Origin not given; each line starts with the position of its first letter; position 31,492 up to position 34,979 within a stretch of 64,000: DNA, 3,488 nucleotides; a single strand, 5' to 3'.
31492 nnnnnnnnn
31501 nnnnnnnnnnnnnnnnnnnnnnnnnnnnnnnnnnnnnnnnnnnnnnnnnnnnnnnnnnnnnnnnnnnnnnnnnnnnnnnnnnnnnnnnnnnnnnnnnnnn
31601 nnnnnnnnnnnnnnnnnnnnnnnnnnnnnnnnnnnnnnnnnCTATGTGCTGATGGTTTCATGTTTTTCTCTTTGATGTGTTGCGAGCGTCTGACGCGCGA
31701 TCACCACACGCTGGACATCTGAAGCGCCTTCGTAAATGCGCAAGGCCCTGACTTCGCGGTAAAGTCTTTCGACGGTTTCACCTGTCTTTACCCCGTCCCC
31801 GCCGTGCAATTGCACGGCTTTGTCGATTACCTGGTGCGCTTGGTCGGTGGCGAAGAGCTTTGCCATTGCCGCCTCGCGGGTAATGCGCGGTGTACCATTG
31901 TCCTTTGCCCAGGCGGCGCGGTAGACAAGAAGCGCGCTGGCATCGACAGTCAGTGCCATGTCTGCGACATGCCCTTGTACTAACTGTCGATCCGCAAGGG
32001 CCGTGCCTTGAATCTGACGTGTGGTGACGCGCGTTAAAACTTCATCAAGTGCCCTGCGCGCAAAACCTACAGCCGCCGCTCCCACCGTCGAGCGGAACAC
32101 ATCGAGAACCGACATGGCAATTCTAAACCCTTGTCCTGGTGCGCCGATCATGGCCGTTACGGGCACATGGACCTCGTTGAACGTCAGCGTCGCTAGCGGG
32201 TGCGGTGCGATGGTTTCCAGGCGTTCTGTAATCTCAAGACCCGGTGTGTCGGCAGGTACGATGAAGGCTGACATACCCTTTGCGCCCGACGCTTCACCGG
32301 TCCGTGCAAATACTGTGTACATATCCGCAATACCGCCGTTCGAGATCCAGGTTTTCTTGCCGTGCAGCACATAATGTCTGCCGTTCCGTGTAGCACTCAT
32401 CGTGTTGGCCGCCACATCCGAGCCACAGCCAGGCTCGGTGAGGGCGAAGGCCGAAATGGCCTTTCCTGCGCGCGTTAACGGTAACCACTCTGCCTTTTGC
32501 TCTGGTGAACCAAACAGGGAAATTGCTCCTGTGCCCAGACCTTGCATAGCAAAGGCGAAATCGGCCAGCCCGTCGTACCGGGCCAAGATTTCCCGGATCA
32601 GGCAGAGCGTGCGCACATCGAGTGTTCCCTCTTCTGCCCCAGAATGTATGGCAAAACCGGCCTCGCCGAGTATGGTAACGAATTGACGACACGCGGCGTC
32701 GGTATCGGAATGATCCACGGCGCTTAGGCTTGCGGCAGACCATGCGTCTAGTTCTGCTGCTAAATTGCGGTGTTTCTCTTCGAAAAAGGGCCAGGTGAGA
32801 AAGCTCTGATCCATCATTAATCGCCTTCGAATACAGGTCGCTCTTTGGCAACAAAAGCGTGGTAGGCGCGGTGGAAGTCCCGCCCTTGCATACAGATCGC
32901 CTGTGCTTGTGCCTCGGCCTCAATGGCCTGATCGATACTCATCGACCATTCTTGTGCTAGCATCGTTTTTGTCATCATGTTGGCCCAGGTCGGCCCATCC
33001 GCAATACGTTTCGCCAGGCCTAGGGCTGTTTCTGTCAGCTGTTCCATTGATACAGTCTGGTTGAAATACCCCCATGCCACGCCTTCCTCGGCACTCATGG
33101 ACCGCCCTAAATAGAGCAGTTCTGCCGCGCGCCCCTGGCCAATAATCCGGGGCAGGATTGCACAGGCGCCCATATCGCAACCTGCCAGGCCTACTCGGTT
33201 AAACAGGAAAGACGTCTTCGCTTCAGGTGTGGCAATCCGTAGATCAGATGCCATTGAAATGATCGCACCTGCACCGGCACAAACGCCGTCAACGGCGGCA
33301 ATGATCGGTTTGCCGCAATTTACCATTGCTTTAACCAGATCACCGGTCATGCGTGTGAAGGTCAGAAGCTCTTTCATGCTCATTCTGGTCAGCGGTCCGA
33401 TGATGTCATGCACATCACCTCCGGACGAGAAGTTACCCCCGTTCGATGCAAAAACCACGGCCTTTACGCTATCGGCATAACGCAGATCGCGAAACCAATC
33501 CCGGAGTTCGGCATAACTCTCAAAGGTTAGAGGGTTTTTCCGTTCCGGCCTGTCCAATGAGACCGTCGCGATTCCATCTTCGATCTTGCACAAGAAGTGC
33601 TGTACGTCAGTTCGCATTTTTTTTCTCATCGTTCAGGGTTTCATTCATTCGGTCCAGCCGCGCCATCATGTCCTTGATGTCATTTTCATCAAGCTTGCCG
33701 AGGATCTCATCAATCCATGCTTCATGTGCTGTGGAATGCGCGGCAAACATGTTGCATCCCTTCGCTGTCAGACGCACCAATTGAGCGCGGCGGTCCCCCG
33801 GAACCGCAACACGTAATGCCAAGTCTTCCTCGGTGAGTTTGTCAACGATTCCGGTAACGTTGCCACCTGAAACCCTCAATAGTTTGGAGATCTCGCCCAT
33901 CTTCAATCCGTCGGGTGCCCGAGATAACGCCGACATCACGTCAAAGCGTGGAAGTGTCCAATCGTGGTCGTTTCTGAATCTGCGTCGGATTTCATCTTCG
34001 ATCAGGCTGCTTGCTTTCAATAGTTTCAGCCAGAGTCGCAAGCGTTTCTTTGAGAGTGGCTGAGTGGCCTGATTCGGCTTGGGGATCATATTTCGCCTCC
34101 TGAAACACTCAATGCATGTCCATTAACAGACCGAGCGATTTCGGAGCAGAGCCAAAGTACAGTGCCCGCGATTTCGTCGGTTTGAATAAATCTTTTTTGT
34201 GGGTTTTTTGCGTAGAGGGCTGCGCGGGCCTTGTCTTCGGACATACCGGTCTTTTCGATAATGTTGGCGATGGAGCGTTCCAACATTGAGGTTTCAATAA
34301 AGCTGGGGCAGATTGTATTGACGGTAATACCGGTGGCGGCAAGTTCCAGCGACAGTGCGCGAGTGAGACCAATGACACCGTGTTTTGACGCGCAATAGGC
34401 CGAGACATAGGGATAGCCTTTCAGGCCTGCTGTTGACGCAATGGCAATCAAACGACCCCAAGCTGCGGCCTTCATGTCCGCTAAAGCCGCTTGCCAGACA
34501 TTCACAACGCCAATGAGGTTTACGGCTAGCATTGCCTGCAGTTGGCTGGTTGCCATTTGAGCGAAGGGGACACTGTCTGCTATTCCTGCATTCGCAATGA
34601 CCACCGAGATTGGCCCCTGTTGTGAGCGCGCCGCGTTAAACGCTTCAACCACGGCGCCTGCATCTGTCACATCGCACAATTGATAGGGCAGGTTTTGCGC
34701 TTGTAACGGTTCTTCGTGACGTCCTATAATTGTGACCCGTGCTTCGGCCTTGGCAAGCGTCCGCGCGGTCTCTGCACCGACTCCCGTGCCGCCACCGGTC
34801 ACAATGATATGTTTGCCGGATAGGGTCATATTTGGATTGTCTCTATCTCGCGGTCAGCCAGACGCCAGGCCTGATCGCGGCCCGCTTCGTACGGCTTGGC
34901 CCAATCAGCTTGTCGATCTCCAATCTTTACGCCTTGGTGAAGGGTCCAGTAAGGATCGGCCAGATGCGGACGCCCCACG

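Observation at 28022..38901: Single overlap-coupled operon joining tryptophan-to-anthranilate enzymes with a CoA-dependent 2-aminobenzoyl-CoA pathway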

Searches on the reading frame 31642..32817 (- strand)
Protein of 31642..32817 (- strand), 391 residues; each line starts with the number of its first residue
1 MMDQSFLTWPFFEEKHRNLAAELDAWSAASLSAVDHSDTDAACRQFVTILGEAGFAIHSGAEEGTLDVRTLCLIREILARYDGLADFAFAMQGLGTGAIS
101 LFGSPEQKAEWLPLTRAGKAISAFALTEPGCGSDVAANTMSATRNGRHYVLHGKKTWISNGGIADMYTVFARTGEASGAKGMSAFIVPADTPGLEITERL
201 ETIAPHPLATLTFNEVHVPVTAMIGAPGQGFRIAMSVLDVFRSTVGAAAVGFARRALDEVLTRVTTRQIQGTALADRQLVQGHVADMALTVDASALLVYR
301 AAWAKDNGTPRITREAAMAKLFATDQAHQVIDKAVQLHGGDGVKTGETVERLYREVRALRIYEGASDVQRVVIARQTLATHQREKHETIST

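Call 3: search_protein_families(library=pfam, proteins=[window:31642-32817:-])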
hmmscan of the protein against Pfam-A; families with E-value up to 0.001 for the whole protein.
window:31642-32817:- (391 aa): 5 families
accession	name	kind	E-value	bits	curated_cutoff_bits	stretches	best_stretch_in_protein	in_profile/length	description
PF00441.29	Acyl-CoA_dh_1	-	4.4e-45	153.9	22.4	1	228-377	1-149/150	Acyl-CoA dehydrogenase, C-terminal domain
PF02770.24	Acyl-CoA_dh_M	-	9.3e-24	83.9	33.3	1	123-215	1-96/97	Acyl-CoA dehydrogenase, middle domain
PF08028.16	Acyl-CoA_dh_2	-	8.4e-21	75.1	22.7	1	244-366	2-133/134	Acyl-CoA dehydrogenase, C-terminal domain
PF02771.21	Acyl-CoA_dh_N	-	1.2e-07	32.5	22.9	1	14-117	2-111/113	Acyl-CoA dehydrogenase, N-terminal domain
PF21343.2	ACAD9-ACADV_C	-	0.00079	20.2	27.8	0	272-338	30-96/120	ACAD9/ACADV, C-terminal domain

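Call 4: search_protein_families(library=ncbifam, proteins=[window:31642-32817:-])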
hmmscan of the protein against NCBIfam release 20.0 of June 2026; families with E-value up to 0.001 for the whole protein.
window:31642-32817:- (391 aa): 21 families
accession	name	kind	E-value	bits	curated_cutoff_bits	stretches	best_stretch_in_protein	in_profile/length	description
NF042972.1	AcrlCoAredClosAcrC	equivalog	1.3e-76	257.7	640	1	67-378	66-377/378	acryloyl-CoA reductase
NF043006.1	CyhCrbnylCoADH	equivalog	7.4e-63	212.8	650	1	67-377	65-375/380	cyclohexane-1-carbonyl-CoA dehydrogenase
NF058590.1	AcCoDHFadEBacil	equivalog_domain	1e-59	202.6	600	1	46-376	58-409/586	acyl-CoA dehydrogenase FadE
NF045552.1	GlutCoADH_Des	equivalog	2.1e-58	198.4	470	1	69-381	68-383/387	glutaryl-CoA dehydrogenase Acd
TIGR03207.1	cyc_hxne_CoA_dh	equivalog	3.1e-55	187.4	575.35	1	39-377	30-371/372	cyclohexanecarboxyl-CoA dehydrogenase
NF053553.1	prodigi_MBC_PigA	equivalog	8.5e-55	186.4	500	1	99-376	100-378/381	prodigiosin MBC biosynthesis dehydrogenase PigA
NF045652.1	ProlPCPDhRedW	equivalog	1.6e-54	185.1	650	1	98-376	94-372/376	L-prolyl-[peptidyl-carrier protein] dehydrogenase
NF042439.1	SulpropCoADesulf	equivalog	1.2e-52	178.9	600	1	95-381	82-374/379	3-sulfinopropanoyl-CoA desulfinase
NF008997.0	PRK12341.1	equivalog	2.8e-49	168.2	537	1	38-381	34-380/382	acyl-CoA dehydrogenase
NF002885.1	PRK03354.1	equivalog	1.3e-41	142.9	540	1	44-379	40-375/378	crotonobetainyl-CoA dehydrogenase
NF052270.1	Staph_DH_FadE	equivalog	4.7e-39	134.3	600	1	78-376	95-392/400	acyl-CoA dehydrogenase FadE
TIGR03203.1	pimD_small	equivalog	9.1e-25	87.5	652.7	1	91-359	89-358/378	pimeloyl-CoA dehydrogenase small subunit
NF049984.1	Rv1679_FadE16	equivalog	1.2e-22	80.6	600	1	104-368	89-356/371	Rv1679 family acyl-CoA dehydrogenase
NF007000.1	PRK09463.1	subfamily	9.8e-19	67.1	600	1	94-365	130-422/726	acyl-CoA dehydrogenase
TIGR03204.1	pimC_large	equivalog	1.3e-18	67.1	623.85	1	75-376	77-391/395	pimeloyl-CoA dehydrogenase large subunit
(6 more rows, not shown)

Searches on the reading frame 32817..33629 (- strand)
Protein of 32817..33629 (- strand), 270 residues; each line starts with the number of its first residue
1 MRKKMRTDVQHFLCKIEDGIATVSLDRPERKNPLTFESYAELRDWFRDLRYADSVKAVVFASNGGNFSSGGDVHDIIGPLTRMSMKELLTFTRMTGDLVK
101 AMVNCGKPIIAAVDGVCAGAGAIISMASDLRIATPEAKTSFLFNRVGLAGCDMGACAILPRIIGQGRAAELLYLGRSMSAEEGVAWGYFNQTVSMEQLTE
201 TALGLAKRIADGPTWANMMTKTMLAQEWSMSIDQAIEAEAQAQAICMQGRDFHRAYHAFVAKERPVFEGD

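Call 3: search_protein_families(library=pfam, proteins=[window:32817-33629:-])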
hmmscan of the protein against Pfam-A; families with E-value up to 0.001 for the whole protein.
window:32817-33629:- (270 aa): 2 families
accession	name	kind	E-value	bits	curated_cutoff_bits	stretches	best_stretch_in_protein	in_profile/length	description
PF00378.25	ECH_1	-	5.1e-43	147.6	27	1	16-269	2-250/251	Enoyl-CoA hydratase/isomerase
PF16113.10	ECH_2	-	5.4e-23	82.5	27.2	1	21-247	2-226/335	Enoyl-CoA hydratase/isomerase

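Call 4: search_protein_families(library=ncbifam, proteins=[window:32817-33629:-])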
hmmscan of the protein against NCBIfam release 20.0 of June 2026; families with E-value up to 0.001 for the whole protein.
window:32817-33629:- (270 aa): 71 families (the best 25 are shown)
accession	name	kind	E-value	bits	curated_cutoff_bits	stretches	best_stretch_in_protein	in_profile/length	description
NF006107.0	PRK08258.1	equivalog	1.1e-141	471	330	1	3-270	10-277/277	enoyl-CoA hydratase family protein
NF006699.0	PRK09245.1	subfamily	4.2e-49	167.2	354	1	15-269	8-265/266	crotonase/enoyl-CoA hydratase family protein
TIGR02280.1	PaaB1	equivalog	6.5e-42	143.8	345.15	1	13-269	2-255/256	2-(1,2-epoxy-1,2-dihydrophenyl)acetyl-CoA isomerase PaaG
NF004794.0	PRK06142.1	equivalog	2.5e-41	142.2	308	1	8-269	4-272/273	crotonase/enoyl-CoA hydratase family protein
NF046063.1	oxepin_alt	equivalog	1.6e-40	139.2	300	1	17-265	7-253/254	oxepin-CoA hydrolase, alternative type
NF004796.0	PRK06144.1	subfamily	2.2e-39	135.5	272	1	6-269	4-261/262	enoyl-CoA hydratase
NF005699.0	PRK07509.1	equivalog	6.1e-39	134.3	249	1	13-268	7-262/267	crotonase/enoyl-CoA hydratase family protein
NF006109.0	PRK08260.1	subfamily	1.1e-38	133.2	320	1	10-269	4-277/296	enoyl-CoA hydratase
NF004635.0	PRK05981.1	equivalog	1.9e-38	132.5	351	1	9-269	3-265/266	enoyl-CoA hydratase/isomerase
NF004475.0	PRK05809.1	subfamily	8.1e-38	130.4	394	1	10-268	4-258/260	short-chain-enoyl-CoA hydratase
NF051848.1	EnCoAHydtEchA19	equivalog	1.8e-36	126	400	1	16-269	6-257/258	enoyl-CoA hydratase EchA19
NF004857.0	PRK06210.1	equivalog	6.1e-36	124.2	341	1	8-268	6-273/275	enoyl-CoA hydratase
NF006007.0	PRK08138.1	subfamily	7.6e-36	123.8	355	1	15-269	13-260/261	enoyl-CoA hydratase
NF005700.0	PRK07511.1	subfamily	8.2e-36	123.9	274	1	17-268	10-259/260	enoyl-CoA hydratase family protein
NF004781.0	PRK06127.1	subfamily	1.2e-34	120.2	291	1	10-269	11-268/269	enoyl-CoA hydratase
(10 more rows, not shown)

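Call 68: search_solved_structures(query=window:32817-33629:-, max_evalue=1e-20, show_alignments=1)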
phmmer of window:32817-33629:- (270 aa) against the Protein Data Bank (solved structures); distinct sequences matched with E-value up to 1e-20: 33.
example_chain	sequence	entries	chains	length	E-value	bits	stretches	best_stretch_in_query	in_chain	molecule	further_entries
3g64_A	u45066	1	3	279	1.3e-67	231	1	10-269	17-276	Putative enoyl-CoA hydratase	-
4fzw_C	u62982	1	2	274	7.4e-39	136.8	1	10-269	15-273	1,2-epoxyphenylacetyl-CoA isomerase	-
6sl9_AAA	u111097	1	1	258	4.2e-37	131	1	12-269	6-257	Enoyl-CoA hydratase/carnithine racemase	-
6slb_AAA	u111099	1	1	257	4.8e-37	130.8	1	13-269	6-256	Enoyl-CoA hydratase/carnithine racemase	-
3hrx_A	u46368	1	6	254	6.7e-37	130.3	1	16-269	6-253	Probable enoyl-CoA hydratase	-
6sla_AAA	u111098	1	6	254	2.3e-36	128.6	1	15-269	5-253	Enoyl-CoA hydratase/carnithine racemase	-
4mi2_A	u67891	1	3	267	4.7e-32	114.5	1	18-269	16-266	Putative enoyl-CoA hydratase/isomerase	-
2ej5_A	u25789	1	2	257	4.6e-30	107.9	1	16-269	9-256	Enoyl-CoA hydratase subunit II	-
5ylo_A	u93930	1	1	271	1.2e-29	106.6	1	7-269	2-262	Probable enoyl-CoA hydratase/isomerase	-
7eum_C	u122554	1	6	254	1.5e-28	103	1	16-263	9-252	Enoyl-CoA hydratase/isomerase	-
5e0n_X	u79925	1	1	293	3e-28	102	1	13-269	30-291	Enoyl-CoA hydratase/isomerase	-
4jcs_A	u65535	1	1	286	4.5e-28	101.4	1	16-269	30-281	Enoyl-CoA hydratase/isomerase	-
28bq_A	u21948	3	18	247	1.9e-27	99.4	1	16-251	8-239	Enoyl-CoA hydratase/isomerase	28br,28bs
9ula_A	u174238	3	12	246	2.5e-27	99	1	16-247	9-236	Enoyl-CoA hydratase/isomerase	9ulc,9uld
3p5m_A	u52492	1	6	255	2.7e-27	98.8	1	19-269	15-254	Enoyl-CoA hydratase/isomerase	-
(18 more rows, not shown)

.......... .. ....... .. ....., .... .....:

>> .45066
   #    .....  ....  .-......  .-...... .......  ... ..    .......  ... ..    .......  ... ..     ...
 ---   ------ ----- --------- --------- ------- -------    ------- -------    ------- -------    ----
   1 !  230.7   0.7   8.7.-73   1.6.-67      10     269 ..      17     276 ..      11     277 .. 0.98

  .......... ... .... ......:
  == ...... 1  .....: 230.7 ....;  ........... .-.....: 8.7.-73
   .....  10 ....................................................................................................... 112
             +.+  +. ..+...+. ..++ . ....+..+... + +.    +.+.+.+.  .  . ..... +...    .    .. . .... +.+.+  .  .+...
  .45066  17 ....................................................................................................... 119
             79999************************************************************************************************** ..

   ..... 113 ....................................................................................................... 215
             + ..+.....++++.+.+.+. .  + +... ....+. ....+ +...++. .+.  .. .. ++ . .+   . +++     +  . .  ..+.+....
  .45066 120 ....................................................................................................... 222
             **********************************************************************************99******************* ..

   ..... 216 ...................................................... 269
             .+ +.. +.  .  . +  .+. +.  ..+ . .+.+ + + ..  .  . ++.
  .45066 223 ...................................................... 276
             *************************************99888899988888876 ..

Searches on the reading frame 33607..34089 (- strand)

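Call 3: search_protein_families(library=pfam, proteins=[window:33607-34089:-])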
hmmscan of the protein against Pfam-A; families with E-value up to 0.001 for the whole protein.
window:33607-34089:- (160 aa): 4 families
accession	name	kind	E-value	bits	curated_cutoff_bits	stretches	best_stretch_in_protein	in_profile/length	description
PF12802.13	MarR_2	-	3.5e-10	40.3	27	1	45-102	4-61/61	MarR family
PF01047.28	MarR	-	2e-07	31.2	24.6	1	44-101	1-57/59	MarR family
PF13601.12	HTH_34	-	6e-05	23.6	27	1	48-121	2-75/80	Winged helix DNA-binding domain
PF13463.12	HTH_27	-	0.00012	22.8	22.2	1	65-111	22-68/68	Winged helix DNA-binding domain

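Call 4: search_protein_families(library=ncbifam, proteins=[window:33607-34089:-])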
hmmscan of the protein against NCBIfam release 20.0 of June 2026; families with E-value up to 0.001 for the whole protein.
window:33607-34089:- (160 aa): 8 families
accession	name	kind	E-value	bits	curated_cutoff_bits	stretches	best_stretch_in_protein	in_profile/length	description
NF045593.1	bilirub_TF_BilQ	equivalog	2.6e-11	43.3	125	1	64-150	47-133/135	bilirubin utilization transcriptional regulator BilQ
NF050133.1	TransRegFabT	equivalog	3.9e-10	40.2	200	1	50-155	33-137/138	fatty acid biosynthesis transcriptional regulator FabT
NF052438.1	TransRegRv0880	equivalog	8.6e-10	38.6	220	1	36-155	25-142/143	Rv0880 family HTH-type transcriptional regulator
NF053777.1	Saro0803TransReg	equivalog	2.5e-07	30.5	200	1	60-145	50-138/140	Saro_0803 family transcriptional regulator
TIGR02337.1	HpaR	equivalog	7.2e-07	29.1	121.2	1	20-145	3-126/130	homoprotocatechuate degradation operon regulator HpaR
NF008565.1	PRK11512.1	equivalog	1.4e-05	25.1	240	1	38-144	32-134/144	multiple antibiotic resistance transcriptional regulator MarR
NF002926.0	PRK03573.1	equivalog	5.5e-05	23.1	120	1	60-151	45-136/144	transcriptional regulator SlyA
NF041230.1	BagL_FevM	exception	0.00041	20.4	230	1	43-146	37-142/145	MarR family transcriptional regulator BagL/FevM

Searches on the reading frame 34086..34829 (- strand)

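Call 3: search_protein_families(library=pfam, proteins=[window:34086-34829:-])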
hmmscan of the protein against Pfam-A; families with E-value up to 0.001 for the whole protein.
window:34086-34829:- (247 aa): 5 families
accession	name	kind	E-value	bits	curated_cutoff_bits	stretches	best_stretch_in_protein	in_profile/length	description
PF00106.31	adh_short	-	4.2e-50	170.4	26.6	1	6-186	1-190/195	short chain dehydrogenase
PF13561.12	adh_short_C2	-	4.1e-45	154.6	27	1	15-245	6-234/236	Enoyl-(Acyl carrier protein) reductase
PF08659.16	KR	-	3.1e-11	44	22.6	1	8-149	3-153/180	KR domain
PF01370.27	Epimerase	-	2.1e-05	24.5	20.9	1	8-239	1-236/240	NAD dependent epimerase/dehydratase family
PF13241.12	NAD_binding_7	-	3.8e-05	24.6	22.1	1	2-46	4-52/104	Putative NAD(P)-binding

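Call 4: search_protein_families(library=ncbifam, proteins=[window:34086-34829:-])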
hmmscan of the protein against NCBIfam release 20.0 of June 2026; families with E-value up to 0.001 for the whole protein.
window:34086-34829:- (247 aa): 222 families (the best 25 are shown)
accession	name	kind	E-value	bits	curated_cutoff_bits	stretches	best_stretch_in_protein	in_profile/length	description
TIGR01963.1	PHB_DH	subfamily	8.1e-58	195.7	307.05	1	6-245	2-251/255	3-hydroxybutyrate dehydrogenase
NF009093.0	PRK12429.1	subfamily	1.8e-57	194.6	258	1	1-245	1-255/259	3-hydroxybutyrate dehydrogenase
NF009466.0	PRK12826.1-2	subfamily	7.1e-56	189.4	222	1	6-246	4-244/248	3-oxoacyl-ACP reductase FabG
TIGR03971.1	SDR_subfam_1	subfamily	8.3e-48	163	300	1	51-246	70-268/271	mycofactocin-coupled SDR family oxidoreductase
NF005559.1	PRK07231.1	subfamily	1.7e-47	162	215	1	3-246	2-247/249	glucose 1-dehydrogenase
TIGR01830.1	3oxo_ACP_reduc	equivalog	1.7e-46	158.9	297.75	1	9-245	2-237/239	3-oxoacyl-[acyl-carrier-protein] reductase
NF004198.0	PRK05653.1-3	equivalog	3e-45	154.6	296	1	2-246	4-246/248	3-oxoacyl-ACP reductase FabG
NF040605.2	mycolic_FabG1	exception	1.1e-43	149.8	420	1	7-245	3-228/233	3-oxoacyl-ACP reductase FabG1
NF009931.0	PRK13394.1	subfamily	2e-43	148.8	340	1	2-245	4-258/262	3-hydroxybutyrate dehydrogenase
NF009464.0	PRK12824.1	subfamily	1.1e-42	146.4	269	1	7-245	4-241/245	3-oxoacyl-ACP reductase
TIGR01829.1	AcAcCoA_reduct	subfamily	7.6e-42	143.6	302.1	1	9-246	4-240/242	acetoacetyl-CoA reductase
NF004818.0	PRK06172.1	equivalog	8.7e-42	143.2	336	1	1-246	3-250/253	SDR family oxidoreductase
NF004791.0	PRK06138.1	equivalog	9.6e-42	143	312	1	1-246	1-249/252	SDR family oxidoreductase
NF052558.1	MBtsdlDhBudC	equivalog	1.3e-41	142.8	270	1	4-245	2-240/250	meso-2,3-butanediol dehydrogenase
NF004778.0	PRK06124.1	equivalog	3.4e-41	141.4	303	1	2-245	8-251/256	SDR family oxidoreductase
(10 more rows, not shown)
